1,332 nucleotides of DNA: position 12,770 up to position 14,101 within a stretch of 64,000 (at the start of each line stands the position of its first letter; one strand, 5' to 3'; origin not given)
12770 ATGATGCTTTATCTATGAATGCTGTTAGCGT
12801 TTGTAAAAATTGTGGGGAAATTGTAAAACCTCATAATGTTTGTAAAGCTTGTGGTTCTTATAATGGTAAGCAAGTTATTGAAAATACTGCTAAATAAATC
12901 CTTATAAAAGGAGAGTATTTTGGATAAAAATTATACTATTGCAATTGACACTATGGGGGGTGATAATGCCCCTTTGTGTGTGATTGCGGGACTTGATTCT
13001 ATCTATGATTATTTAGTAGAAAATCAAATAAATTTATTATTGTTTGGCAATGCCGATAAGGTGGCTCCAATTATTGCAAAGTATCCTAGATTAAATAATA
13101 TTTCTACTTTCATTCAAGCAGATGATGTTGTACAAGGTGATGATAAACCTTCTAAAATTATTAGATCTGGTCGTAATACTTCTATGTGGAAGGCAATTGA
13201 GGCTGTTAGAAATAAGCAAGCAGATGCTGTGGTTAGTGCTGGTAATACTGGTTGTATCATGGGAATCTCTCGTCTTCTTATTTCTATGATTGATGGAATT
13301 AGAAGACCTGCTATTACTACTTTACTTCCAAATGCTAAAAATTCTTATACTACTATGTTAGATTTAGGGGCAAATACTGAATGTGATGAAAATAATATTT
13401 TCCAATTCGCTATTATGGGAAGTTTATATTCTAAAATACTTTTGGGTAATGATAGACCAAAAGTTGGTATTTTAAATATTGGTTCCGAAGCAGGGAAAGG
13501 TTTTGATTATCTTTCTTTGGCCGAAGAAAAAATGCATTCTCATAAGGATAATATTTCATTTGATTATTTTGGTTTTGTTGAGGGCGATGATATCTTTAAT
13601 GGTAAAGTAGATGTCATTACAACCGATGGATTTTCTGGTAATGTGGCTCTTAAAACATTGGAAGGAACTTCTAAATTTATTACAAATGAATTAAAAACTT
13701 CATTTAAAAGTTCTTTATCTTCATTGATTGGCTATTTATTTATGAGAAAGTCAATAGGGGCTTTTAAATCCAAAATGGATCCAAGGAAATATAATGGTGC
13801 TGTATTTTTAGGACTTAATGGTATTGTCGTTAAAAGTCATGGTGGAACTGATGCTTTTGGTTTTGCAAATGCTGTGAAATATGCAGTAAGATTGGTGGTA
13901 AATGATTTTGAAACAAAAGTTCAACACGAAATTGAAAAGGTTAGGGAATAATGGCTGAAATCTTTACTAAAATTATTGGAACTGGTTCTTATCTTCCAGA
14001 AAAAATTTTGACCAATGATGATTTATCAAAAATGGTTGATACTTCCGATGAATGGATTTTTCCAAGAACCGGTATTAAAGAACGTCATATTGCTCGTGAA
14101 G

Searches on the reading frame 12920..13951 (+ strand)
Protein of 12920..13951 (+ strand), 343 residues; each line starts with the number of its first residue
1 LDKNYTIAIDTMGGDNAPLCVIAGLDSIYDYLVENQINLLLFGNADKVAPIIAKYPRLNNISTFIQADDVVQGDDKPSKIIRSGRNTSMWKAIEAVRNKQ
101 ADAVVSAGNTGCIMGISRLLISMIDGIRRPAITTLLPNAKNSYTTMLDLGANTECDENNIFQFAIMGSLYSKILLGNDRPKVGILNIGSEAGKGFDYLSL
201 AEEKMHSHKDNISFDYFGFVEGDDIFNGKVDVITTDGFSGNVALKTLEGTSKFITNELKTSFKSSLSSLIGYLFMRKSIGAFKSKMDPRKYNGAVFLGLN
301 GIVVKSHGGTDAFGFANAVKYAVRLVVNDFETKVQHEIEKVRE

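Call 73: search_protein_families(library=pfam, max_evalue=0.001, proteins=[window:12920-13951:+])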
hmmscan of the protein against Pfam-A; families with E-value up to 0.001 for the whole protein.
window:12920-13951:+ (343 aa): 1 family
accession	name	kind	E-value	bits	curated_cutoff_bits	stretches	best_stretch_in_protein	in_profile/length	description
PF02504.20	FA_synthesis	-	2.7e-94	316.3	29.1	1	6-331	2-322/324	Fatty acid synthesis protein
